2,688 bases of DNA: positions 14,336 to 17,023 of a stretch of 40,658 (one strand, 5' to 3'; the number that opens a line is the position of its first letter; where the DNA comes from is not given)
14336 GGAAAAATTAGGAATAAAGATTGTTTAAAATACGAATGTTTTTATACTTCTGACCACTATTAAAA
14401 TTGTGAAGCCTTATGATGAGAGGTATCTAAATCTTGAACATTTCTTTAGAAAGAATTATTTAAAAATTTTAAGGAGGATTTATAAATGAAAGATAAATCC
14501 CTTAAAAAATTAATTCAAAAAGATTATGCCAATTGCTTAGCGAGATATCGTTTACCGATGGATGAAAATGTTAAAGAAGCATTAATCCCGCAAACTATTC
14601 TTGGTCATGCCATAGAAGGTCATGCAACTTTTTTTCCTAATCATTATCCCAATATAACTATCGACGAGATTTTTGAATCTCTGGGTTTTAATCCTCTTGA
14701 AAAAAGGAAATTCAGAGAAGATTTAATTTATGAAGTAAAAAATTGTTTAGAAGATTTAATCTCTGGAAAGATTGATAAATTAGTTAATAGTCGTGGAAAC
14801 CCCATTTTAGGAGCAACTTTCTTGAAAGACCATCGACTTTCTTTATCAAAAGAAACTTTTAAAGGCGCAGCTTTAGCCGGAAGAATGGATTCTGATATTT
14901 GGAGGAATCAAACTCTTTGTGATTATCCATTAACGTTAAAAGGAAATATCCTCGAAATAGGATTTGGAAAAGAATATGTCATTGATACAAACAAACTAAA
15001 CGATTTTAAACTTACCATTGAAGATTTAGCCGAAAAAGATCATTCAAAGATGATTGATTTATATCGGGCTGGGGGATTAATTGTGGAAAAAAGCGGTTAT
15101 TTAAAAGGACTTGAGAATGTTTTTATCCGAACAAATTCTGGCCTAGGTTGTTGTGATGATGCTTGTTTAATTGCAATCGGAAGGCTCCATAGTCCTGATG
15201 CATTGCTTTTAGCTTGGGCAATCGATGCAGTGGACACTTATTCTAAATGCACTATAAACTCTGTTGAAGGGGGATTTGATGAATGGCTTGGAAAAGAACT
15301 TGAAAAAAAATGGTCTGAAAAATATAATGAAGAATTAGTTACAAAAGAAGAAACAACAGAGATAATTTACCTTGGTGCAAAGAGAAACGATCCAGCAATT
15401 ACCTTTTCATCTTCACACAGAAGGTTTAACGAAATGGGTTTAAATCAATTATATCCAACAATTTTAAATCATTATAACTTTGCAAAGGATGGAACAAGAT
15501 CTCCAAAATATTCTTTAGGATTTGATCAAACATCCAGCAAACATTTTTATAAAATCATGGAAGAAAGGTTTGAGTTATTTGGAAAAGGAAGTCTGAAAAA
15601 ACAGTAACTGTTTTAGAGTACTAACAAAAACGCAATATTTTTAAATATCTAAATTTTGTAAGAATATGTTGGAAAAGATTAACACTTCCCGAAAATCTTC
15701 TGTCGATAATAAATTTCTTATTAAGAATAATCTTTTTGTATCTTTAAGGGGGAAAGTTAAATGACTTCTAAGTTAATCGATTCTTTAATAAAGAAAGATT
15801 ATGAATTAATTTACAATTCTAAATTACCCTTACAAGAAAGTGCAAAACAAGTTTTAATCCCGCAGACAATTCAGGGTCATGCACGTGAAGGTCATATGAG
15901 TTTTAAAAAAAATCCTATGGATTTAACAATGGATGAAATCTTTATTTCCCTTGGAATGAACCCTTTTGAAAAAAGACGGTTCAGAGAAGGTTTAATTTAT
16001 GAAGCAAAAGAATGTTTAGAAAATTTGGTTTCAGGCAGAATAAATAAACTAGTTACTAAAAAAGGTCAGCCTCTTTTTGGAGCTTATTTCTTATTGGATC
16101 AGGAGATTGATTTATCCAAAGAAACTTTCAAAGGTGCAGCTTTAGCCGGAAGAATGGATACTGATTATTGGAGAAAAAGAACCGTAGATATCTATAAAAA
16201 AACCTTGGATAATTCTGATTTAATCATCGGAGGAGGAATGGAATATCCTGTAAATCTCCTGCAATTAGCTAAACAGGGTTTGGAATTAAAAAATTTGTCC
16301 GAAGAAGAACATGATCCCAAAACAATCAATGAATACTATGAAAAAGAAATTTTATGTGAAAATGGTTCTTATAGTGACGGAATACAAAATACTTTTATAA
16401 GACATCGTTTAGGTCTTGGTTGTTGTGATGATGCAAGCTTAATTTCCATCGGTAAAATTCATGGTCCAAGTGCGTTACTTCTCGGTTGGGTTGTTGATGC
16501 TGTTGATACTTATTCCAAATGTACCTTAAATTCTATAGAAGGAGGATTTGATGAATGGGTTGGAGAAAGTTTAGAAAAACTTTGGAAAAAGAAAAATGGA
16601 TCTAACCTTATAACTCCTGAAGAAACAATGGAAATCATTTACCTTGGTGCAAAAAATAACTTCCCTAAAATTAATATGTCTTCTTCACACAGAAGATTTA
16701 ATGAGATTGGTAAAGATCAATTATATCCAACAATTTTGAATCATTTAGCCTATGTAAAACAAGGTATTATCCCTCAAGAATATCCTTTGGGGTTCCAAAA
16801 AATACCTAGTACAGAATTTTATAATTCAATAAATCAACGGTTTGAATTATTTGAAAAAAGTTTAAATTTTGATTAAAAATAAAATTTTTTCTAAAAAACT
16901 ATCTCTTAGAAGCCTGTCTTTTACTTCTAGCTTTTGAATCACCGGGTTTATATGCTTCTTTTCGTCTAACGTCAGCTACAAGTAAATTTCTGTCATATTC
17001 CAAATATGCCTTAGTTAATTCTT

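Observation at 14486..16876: Tandem ~370-aa paralogs of an unrecognised family with invariant His/Cys/Asp motifs and strong ribosome-binding sites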

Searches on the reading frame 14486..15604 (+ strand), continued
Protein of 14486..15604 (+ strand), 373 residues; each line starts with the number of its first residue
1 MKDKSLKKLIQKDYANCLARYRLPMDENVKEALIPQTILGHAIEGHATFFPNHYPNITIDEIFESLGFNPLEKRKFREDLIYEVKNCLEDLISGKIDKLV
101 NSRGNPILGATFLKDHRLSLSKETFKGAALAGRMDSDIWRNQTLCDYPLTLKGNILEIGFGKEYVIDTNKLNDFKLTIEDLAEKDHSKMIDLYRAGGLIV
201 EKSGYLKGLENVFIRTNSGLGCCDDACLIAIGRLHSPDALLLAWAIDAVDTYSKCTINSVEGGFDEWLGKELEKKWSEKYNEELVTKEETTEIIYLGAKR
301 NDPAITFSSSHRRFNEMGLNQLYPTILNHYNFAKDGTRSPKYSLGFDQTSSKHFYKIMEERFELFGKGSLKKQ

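Call 64: search_protein_families(library=pfam, proteins=[L026:8001-9629:+, P0010], max_evalue=0.01)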
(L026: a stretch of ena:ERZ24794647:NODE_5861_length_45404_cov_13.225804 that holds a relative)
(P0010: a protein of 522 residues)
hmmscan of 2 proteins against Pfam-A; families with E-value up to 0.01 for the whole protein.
L026:8001-9629:+ (543 aa): 0 families

P0010 (522 aa): 0 families

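Call 78: list_cluster_members(proteins=[P0092, P0093, P0095, P0101, P0123, P0065, P0072, P0088, P0118, P0147])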
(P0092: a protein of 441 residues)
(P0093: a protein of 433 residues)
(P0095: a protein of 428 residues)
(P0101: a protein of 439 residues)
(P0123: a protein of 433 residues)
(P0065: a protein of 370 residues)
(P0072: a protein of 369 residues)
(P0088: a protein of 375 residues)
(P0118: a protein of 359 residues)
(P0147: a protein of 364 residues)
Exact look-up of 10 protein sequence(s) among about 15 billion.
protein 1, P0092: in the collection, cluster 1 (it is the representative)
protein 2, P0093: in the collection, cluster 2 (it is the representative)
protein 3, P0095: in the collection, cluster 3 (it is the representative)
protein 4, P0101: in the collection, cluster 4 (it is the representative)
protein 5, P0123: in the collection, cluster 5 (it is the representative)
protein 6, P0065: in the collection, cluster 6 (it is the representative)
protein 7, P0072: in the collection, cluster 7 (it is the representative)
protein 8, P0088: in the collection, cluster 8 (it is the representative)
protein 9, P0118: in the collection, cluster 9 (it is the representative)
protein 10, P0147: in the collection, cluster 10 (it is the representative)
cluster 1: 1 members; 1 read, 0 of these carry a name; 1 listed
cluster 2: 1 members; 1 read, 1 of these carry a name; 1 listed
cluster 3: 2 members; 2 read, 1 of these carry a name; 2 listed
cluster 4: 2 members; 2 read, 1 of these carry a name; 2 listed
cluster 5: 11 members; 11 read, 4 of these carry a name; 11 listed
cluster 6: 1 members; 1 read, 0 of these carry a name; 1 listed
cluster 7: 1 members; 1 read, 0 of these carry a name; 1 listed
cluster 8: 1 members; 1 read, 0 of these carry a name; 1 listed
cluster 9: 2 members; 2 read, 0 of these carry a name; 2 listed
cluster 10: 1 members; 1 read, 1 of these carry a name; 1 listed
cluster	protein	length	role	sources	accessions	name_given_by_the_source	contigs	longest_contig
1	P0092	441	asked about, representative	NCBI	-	-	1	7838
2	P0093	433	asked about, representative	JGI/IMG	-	CBS domain-containing protein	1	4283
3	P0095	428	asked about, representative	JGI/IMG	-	hypothetical protein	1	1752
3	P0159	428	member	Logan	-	-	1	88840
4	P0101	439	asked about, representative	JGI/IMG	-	CBS domain-containing protein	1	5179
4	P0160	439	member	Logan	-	-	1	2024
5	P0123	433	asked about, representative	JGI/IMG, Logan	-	hypothetical protein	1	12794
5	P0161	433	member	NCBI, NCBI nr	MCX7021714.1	MAG: CBS domain-containing protein [bacterium] | CBS domain-containing protein [bacterium]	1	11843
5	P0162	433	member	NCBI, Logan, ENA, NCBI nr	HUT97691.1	MAG TPA: hypothetical protein VM054_01285 [bacterium] | hypothetical protein [bacterium]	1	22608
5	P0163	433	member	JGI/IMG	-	hypothetical protein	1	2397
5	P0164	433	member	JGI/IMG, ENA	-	-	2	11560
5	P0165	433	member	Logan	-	-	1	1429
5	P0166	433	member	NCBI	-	-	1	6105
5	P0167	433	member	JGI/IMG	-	-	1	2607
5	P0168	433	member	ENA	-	-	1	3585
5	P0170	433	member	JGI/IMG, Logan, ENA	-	-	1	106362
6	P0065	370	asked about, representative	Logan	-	-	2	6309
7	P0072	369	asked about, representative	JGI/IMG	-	-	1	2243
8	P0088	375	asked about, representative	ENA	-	-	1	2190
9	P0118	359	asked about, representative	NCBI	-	-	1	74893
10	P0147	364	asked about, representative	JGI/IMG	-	hypothetical protein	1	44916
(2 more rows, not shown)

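Call 79: find_encoding_contigs(protein=P0170, flank=7000, max_places=1)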
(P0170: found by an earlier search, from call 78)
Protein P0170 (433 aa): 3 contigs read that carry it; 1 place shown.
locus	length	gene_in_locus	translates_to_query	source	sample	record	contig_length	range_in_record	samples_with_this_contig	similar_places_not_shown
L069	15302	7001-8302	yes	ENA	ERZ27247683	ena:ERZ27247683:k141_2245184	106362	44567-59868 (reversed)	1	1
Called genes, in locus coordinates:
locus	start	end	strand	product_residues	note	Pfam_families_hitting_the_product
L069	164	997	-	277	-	PF04542:Sigma70_r2, PF04539:Sigma70_r3, PF04545:Sigma70_r4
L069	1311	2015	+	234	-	-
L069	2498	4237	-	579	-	PF00989:PAS, PF08448:PAS_4, PF13188:PAS_8 (weak), PF08447:PAS_3 (weak), PF13426:PAS_9, PF00512:HisKA (weak), PF00072:Response_reg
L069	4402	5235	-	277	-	PF01261:AP_endonuc_2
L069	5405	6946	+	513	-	-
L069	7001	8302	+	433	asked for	-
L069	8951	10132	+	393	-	PF10102:DUF2341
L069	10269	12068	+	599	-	PF02386:TrkH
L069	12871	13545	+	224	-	PF02254:TrkA_N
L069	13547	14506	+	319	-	-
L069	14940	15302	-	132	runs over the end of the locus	PF00072:Response_reg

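Call 80: find_encoding_contigs(protein=P0159, flank=7000, max_places=1)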
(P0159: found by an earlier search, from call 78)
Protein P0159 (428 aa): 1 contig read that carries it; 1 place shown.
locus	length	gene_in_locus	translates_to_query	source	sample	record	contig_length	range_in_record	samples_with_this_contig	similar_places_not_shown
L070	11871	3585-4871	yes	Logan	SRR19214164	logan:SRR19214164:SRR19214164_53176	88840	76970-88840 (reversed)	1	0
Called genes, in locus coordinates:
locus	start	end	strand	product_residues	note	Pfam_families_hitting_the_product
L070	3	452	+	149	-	?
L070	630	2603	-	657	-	-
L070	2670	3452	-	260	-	PF01569:PAP2, PF14378:PAP2_3 (weak)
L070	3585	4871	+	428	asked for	PF00571:CBS (weak)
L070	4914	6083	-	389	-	-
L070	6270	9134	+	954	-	PF26550:Tricorn_2nd (weak), PF07676:PD40 (faint), PF25174:Beta-prop_THOC3 (faint), PF26549:Tricorn_N, PF01103:Omp85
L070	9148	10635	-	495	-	PF00171:Aldedh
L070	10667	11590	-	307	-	PF13145:Rotamase_2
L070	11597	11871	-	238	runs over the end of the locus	PF21948:LplA-B_cat, PF03099:BPL_LplA_LipB (faint)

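Call 81: find_encoding_contigs(protein=P0118, flank=7000, max_places=1)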
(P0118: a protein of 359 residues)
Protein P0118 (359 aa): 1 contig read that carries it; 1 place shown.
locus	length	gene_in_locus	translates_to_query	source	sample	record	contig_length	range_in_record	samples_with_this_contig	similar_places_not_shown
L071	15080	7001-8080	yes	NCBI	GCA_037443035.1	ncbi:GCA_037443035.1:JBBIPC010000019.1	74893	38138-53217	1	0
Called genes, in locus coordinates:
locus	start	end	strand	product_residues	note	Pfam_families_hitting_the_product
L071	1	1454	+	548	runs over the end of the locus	PF10509:GalKase_gal_bdg, PF00288:GHMP_kinases_N, PF08544:GHMP_kinases_C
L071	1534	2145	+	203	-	PF04542:Sigma70_r2, PF08281:Sigma70_r4_2 (weak), PF04545:Sigma70_r4 (weak)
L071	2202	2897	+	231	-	PF01791:DeoC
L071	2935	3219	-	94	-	-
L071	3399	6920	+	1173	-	PF02811:PHP, PF07733:DNA_pol3_alpha, PF17657:DNA_pol3_finger, PF14579:HHH_6, PF01336:tRNA_anti-codon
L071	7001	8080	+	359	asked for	-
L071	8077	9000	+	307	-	PF09865:DUF2092 (weak)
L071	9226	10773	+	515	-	PF25881:HH_YBHG, PF25954:Beta-barrel_RND_2, PF25990:Beta-barrel_YknX (weak), PF26002:Beta-barrel_AprE (weak), PF25967:RND-MFP_C (weak), PF25975:CzcB_C (weak), PF25989:YknX_C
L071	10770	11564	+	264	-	PF00005:ABC_tran, PF13304:AAA_21 (faint)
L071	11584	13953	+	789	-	PF12704:MacB_PCD (faint), PF02687:FtsX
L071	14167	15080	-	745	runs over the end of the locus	PF04542:Sigma70_r2, PF13432:TPR_16 (faint), PF13176:TPR_7 (faint), PF04545:Sigma70_r4 (weak), PF08281:Sigma70_r4_2, PF07719:TPR_2 (weak), PF23914:TPR_CcmH_CycH (weak), PF13424:TPR_12 (weak), +10 more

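Call 82: find_encoding_contigs(protein=P0147, flank=7000, max_places=1)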
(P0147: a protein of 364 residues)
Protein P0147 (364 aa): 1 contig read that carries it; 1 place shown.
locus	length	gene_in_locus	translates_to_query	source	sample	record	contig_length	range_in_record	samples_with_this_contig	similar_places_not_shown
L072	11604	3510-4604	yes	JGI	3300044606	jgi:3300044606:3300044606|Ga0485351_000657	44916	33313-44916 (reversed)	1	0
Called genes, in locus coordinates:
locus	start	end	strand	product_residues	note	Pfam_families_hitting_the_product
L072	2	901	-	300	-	?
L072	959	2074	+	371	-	PF13428:TPR_14 (faint), PF23914:TPR_CcmH_CycH (faint), PF07719:TPR_2 (faint), PF12895:ANAPC3, PF13424:TPR_12 (faint), PF14559:TPR_19 (weak), PF13432:TPR_16, PF14559:TPR_19, +3 more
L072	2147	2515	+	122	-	PF01502:PRA-CH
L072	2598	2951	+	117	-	-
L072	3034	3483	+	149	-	-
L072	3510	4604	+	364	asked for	-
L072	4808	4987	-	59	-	PF01084:Ribosomal_S18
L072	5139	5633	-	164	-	PF00436:SSB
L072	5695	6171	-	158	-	PF01250:Ribosomal_S6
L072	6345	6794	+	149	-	PF04138:GtrA_DPMS_TM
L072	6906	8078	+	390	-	PF04198:Sugar-bind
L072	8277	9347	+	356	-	PF05036:SPOR (faint)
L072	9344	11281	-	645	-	PF00128:Alpha-amylase (faint)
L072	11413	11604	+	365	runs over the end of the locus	-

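Call 85: find_encoding_contigs(protein=P0001, flank=10000, max_places=4)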
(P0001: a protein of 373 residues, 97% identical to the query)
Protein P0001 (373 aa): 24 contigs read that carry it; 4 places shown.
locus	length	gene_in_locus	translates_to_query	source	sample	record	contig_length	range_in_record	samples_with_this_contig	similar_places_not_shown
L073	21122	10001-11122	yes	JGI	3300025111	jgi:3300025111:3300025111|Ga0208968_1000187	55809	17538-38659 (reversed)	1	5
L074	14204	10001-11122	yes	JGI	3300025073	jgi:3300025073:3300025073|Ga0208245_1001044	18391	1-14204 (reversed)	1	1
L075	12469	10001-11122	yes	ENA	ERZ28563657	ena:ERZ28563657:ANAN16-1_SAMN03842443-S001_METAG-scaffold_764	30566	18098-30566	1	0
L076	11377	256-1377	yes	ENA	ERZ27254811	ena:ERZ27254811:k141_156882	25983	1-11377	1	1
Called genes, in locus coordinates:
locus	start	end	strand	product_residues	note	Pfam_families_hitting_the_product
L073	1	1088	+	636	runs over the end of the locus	PF13328:HD_4, PF01842:ACT (faint), PF04607:RelA_SpoT, PF02824:TGS, PF28438:RelA_RIS, PF13291:ACT_4 (weak)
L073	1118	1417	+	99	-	PF18898:DUF5654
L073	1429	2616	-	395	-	PF01970:TctA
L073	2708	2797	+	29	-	-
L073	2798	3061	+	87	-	-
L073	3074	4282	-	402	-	PF04851:ResIII, PF00270:DEAD, PF00271:Helicase_C, PF16124:RecQ_Zn_bind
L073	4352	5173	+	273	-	PF21984:DnaD_N (weak)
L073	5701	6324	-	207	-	-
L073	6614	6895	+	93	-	-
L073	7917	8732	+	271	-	PF00239:Resolvase, PF07508:Recombinase, PF13384:HTH_23 (weak)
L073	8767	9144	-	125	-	PF23477:zf_Tbcl_2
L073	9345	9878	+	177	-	PF07508:Recombinase (weak)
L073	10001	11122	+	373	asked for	-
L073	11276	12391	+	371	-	-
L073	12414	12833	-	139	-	PF00380:Ribosomal_S9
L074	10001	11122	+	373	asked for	-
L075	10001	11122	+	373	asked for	-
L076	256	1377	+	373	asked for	-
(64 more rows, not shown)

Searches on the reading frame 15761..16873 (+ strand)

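Call 4: search_protein_families(library=pfam, proteins=[window:15761-16873:+], max_evalue=1)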
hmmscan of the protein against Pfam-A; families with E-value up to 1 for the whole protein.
window:15761-16873:+ (371 aa): 0 families

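Call 5: search_protein_families(library=ncbifam, proteins=[window:15761-16873:+], max_evalue=1)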
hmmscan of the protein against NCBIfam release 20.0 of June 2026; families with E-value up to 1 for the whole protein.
window:15761-16873:+ (371 aa): 0 families

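Call 8: search_protein_families(library=padloc, proteins=[window:15761-16873:+], max_evalue=1)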
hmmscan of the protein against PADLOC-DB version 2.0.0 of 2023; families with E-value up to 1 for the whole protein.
window:15761-16873:+ (371 aa): 0 families

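Call 9: search_protein_families(library=phrogs, proteins=[window:15761-16873:+], max_evalue=1)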
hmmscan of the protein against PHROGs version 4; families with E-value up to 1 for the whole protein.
window:15761-16873:+ (371 aa): 1 family
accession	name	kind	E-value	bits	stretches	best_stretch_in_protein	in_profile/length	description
phrog_17054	-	unknown function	0.097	12.9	1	115-177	71-132/243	-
